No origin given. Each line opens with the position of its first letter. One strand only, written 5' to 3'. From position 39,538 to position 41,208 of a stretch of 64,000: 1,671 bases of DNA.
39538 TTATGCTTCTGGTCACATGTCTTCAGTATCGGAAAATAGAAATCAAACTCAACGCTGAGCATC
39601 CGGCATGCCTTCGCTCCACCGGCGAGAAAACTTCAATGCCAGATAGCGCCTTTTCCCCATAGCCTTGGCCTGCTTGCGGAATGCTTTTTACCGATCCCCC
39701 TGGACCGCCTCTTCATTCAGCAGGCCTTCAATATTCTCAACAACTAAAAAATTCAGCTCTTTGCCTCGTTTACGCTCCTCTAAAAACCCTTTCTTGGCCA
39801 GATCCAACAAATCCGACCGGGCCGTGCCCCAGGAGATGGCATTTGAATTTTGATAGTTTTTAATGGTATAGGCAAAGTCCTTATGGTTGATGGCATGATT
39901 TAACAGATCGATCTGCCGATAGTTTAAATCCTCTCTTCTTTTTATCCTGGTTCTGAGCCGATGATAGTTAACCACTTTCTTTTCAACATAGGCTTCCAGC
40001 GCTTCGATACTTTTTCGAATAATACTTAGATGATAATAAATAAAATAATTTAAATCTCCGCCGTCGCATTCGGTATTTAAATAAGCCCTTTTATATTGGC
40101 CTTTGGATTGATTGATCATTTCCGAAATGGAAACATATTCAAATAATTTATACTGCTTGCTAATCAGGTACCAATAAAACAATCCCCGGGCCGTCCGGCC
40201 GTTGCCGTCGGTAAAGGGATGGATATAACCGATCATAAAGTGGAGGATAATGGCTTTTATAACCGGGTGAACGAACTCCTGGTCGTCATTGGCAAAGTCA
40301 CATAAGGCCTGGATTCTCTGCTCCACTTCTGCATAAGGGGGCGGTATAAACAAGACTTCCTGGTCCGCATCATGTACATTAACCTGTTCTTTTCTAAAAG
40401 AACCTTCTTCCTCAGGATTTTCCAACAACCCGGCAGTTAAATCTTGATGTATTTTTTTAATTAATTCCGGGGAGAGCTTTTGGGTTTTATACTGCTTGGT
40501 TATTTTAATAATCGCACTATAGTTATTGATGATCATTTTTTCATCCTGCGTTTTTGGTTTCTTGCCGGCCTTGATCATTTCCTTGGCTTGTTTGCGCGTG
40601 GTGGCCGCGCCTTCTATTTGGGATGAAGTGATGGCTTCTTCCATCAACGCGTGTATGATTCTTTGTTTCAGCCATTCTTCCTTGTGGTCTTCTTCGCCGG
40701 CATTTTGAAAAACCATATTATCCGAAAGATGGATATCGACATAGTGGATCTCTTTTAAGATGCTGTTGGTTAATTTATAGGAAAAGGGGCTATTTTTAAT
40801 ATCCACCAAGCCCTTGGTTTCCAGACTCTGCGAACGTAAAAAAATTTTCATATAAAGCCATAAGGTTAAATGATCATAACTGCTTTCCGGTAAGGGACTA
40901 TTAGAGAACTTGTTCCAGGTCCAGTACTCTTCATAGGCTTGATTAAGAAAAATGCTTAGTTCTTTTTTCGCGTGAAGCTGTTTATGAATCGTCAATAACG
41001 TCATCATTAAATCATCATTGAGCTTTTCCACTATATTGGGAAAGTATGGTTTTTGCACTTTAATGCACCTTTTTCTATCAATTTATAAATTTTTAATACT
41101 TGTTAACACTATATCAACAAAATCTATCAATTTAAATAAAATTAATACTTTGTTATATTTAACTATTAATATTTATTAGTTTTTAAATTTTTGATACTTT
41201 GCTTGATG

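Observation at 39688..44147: Three tandem, same-strand class-II Fic paralogs, each with intact FIC and inhibitory motifs, in AT-rich DNA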

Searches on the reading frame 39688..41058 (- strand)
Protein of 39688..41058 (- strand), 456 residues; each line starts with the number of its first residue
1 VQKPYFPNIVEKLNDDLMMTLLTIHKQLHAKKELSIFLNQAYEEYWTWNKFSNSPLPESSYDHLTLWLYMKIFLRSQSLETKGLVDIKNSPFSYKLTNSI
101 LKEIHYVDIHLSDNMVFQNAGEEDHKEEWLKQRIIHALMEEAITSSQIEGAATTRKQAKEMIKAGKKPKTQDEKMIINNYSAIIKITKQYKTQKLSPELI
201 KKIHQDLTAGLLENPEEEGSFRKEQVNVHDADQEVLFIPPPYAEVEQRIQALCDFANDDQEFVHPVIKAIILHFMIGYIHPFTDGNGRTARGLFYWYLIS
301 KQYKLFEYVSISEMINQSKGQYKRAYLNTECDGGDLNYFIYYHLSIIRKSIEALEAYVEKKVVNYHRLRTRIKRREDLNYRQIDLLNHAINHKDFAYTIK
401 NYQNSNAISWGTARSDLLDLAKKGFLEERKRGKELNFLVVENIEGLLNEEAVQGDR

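Call 3: search_protein_families(library=pfam, proteins=[window:39688-41058:-], max_evalue=0.01)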
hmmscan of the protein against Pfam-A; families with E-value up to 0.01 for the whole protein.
window:39688-41058:- (456 aa): 2 families
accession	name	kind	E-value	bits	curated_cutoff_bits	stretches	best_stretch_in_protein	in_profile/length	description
PF02661.23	Fic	-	5e-21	75.8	24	1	195-298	2-93/93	Fic/DOC family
PF13784.11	Fic_N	-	0.0032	17.9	26.7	1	138-183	32-77/82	Fic/DOC family N-terminal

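Call 15: search_protein_families(library=ncbifam, proteins=[window:39688-41058:-], max_evalue=0.001)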
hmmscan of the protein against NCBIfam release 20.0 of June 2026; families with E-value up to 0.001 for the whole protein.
window:39688-41058:- (456 aa): 2 families
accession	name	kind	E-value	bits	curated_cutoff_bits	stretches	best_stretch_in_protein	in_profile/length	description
NF046030.1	ProtAdlyltaseSoFic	equivalog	1.2e-18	67.3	550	1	139-444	57-353/361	protein adenylyltransferase Fic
TIGR02613.1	mob_myst_B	hypoth_equivalog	4.4e-07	30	124.4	1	177-312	31-155/186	mobile mystery protein B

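Call 16: search_protein_families(library=padloc, proteins=[window:39688-41058:-], max_evalue=0.01)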
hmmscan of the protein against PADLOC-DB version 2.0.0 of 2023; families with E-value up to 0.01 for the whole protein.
window:39688-41058:- (456 aa): 11 families
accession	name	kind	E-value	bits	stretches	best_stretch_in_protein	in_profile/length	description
PDLC03963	SoFic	-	2.2e-51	173.4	1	136-441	55-352/361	-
PDLC04966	PDC-S24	-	7.8e-19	65.9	1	192-325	229-364/497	-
PDLC04840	PDC-S04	-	6.3e-14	50.2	1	138-303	12-179/227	-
PDLC04836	PDC-S04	-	5e-13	46.8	1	130-299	17-188/244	-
PDLC04837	PDC-S04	-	3.2e-11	40.9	1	144-326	32-205/234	-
PDLC04839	PDC-S04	-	5.8e-10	37.2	1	162-325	28-182/205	-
PDLC04838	PDC-S04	-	9.4e-06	23.6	1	237-320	103-185/209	-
PDLC04965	PDC-S23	-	1.8e-05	22.3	1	149-304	134-284/327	-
PDLC04964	PDC-S23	-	1.9e-05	22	1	174-308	160-291/331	-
PDLC04963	PDC-S23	-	0.00047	17.7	1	161-301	130-264/312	-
PDLC04848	PDC-S05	-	0.0011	16.6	1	268-310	212-254/291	-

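Call 17: search_solved_structures(query=window:39688-41058:-, max_evalue=0.001)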
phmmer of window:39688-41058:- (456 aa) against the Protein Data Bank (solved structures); distinct sequences matched with E-value up to 0.001: 27.
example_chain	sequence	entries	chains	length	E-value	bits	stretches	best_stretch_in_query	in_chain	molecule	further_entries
7xux_A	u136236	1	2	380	3.2e-11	45.8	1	134-303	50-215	Fido domain-containing protein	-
3eqx_A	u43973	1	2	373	6.8e-11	44.7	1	229-438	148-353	FIC DOMAIN CONTAINING TRANSCRIPTIONAL REGULATOR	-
9tc4_A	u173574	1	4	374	6.8e-11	44.7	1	229-438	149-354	Protein adenylyltransferase SoFic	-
3zcn_A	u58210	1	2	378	7e-11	44.7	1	229-438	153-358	ADENOSINE MONOPHOSPHATE-PROTEIN TRANSFERASE SOFIC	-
9tch_A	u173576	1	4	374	7.1e-11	44.7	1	230-438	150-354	Protein adenylyltransferase SoFic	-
9tcl_B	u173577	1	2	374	7.1e-11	44.7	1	230-438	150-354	Protein adenylyltransferase SoFic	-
4rgl_A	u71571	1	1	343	7.5e-11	44.6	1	203-352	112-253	Filamentation induced by cAMP protein Fic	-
3zec_A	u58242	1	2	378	7.8e-11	44.5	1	230-438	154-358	ADENOSINE MONOPHOSPHATE-PROTEIN TRANSFERASE SOFIC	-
6i7j_A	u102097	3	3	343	8.7e-11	44.4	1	164-303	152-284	Adenosine monophosphate-protein transferase FICD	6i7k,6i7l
4u04_A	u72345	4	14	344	1.5e-10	43.6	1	165-303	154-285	Adenosine monophosphate-protein transferase FICD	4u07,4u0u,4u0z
6i7g_A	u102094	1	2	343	1.5e-10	43.6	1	165-303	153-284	Adenosine monophosphate-protein transferase FICD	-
6zmd_B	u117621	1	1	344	1.7e-10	43.4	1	165-303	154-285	Protein adenylyltransferase FICD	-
9yz5_A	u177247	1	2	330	2.4e-10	42.9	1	187-303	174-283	Protein adenylyltransferase FICD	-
4u0s_A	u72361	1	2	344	2.5e-10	42.9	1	187-303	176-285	Adenosine monophosphate-protein transferase FICD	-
6i7h_A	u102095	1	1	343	2.7e-10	42.8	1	194-303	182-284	Adenosine monophosphate-protein transferase FICD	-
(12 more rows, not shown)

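Call 29: find_homologous_proteins(query=window:39688-41058:-, max_evalue=1e-10)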
Query window:39688-41058:- (456 aa): 6093 proteins with E <= 1e-10 among 8000 candidates; the best 120 are listed.
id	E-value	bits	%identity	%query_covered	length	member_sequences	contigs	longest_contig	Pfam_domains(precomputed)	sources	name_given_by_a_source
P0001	0.0e+0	1030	100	100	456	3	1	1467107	PF02661.24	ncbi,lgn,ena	-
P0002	1.6e-183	628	61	99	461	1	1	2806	PF02661.24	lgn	-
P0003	9.1e-181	619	61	98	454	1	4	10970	PF02661.24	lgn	-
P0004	1.2e-176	606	60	98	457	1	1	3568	PF02661.24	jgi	jgi:Fic family protein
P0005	5.0e-176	604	60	98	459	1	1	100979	PF02661.24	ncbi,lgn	-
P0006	1.2e-175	603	61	99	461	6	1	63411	PF02661.24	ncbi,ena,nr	ncbi:MAG: Fic family protein [Candidatus Omnitrophica bacterium]|nr:Fic family protein [Candidatus O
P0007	2.2e-175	602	62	98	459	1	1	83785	PF02661.24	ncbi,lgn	-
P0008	3.4e-174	598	61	98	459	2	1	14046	PF02661.24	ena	-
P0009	5.0e-174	597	60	98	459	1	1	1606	PF02661.24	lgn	-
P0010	1.3e-170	586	60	98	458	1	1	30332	PF02661.24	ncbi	-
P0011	2.1e-168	579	59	97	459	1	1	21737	PF02661.24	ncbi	ncbi:Fic family protein [bacterium]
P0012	2.4e-168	578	58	99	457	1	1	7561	PF02661.24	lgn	-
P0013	3.0e-168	578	58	98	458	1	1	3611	PF02661.24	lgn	-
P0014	1.3e-167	576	58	98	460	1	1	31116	PF02661.24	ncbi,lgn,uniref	ncbi:hypothetical protein MNBD_UNCLBAC01-90 [hydrothermal vent metagenome]|uniref:Fido domain-contai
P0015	6.1e-167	574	61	91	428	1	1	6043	PF02661.24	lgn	-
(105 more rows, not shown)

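Call 31: find_encoding_contigs(protein=P0001, flank=3000, max_places=3)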
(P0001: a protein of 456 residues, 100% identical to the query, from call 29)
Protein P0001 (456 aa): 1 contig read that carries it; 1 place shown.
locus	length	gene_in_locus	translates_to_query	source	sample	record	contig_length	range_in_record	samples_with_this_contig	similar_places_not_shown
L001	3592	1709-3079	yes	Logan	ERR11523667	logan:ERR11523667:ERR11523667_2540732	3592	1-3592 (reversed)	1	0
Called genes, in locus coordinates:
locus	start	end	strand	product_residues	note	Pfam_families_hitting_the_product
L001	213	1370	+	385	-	PF13784:Fic_N, PF02661:Fic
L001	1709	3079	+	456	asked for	PF02661:Fic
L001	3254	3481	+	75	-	-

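Call 32: find_encoding_contigs(protein=P0005, flank=6000, max_places=3)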
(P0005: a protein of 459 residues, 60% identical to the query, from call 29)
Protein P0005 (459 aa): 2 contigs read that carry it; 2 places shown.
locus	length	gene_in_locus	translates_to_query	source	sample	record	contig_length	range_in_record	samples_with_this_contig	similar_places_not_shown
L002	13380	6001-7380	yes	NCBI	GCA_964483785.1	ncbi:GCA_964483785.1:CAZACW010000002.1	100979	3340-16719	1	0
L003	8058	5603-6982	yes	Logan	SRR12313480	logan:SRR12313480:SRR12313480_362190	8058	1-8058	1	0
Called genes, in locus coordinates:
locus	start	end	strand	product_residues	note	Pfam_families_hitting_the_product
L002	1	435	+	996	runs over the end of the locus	PF07517:SecA_DEAD, PF01043:SecA_PP_bind, PF21090:P-loop_SecA, PF07516:SecA_SW, PF02810:SEC-C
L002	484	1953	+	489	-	PF20154:LNT_N, PF00795:CN_hydrolase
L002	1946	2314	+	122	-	PF00072:Response_reg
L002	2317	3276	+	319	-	PF03279:Lip_A_acyltrans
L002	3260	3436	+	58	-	-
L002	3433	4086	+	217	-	PF00702:Hydrolase, PF08282:Hydrolase_3 (faint), PF12710:HAD, PF13419:HAD_2, PF13242:Hydrolase_like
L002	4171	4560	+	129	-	-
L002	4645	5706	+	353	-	PF00044:Gp_dh_N, PF02800:Gp_dh_C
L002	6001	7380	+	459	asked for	PF02661:Fic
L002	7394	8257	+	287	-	PF07719:TPR_2 (faint), PF13414:TPR_11 (faint), PF13428:TPR_14 (faint), PF00515:TPR_1 (faint), PF13181:TPR_8 (faint), PF13174:TPR_6 (faint)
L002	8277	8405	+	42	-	-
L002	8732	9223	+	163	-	PF22381:Staph_reg_Sar_Rot, PF01047:MarR, PF12802:MarR_2, PF13463:HTH_27 (weak)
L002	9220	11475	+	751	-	PF01553:Acyltransferase, PF00501:AMP-binding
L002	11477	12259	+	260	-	PF02129:Peptidase_S15 (faint), PF12146:Hydrolase_4, PF00561:Abhydrolase_1, PF12697:Abhydrolase_6, PF12146:Hydrolase_4 (weak)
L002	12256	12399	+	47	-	-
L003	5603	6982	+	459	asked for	PF02661:Fic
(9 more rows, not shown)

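Call 33: find_encoding_contigs(protein=P0007, flank=6000, max_places=3)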
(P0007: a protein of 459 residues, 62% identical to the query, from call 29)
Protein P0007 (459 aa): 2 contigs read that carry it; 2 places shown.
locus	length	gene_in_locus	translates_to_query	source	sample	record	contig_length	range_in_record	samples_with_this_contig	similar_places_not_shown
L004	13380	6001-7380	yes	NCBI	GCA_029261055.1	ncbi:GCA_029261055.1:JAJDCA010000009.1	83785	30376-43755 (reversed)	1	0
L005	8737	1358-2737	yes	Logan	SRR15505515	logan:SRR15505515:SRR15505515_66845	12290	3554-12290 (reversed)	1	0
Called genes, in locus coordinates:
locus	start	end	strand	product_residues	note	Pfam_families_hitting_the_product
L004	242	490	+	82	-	PF07927:HicA_toxin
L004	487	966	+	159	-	PF05534:HicB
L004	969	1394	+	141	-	PF22091:DUF6941 (weak)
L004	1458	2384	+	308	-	-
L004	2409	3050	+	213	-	-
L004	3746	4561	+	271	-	PF01135:PCMT (weak), PF13489:Methyltransf_23, PF01209:Ubie_methyltran, PF13847:Methyltransf_31, PF02390:Methyltransf_4 (weak), PF08241:Methyltransf_11, PF08242:Methyltransf_12, PF13649:Methyltransf_25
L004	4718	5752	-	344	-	PF01728:FtsJ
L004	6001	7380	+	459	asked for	PF02661:Fic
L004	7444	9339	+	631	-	PF00005:ABC_tran, PF13175:AAA_15 (faint), PF13191:AAA_16 (faint), PF13555:AAA_29 (faint), PF12848:ABC_tran_Xtn, PF00005:ABC_tran, PF02463:SMC_N (weak), PF16326:ABC_tran_CTD, +1 more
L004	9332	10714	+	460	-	PF04851:ResIII, PF00270:DEAD, PF00271:Helicase_C, PF03880:DbpA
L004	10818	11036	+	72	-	PF01176:eIF-1a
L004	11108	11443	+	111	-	-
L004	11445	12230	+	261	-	PF00702:Hydrolase, PF13419:HAD_2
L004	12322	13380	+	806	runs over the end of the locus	PF03636:Glyco_hydro_65N, PF03632:Glyco_hydro_65m, PF03633:Glyco_hydro_65C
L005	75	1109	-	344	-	PF01728:FtsJ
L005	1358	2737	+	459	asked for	PF02661:Fic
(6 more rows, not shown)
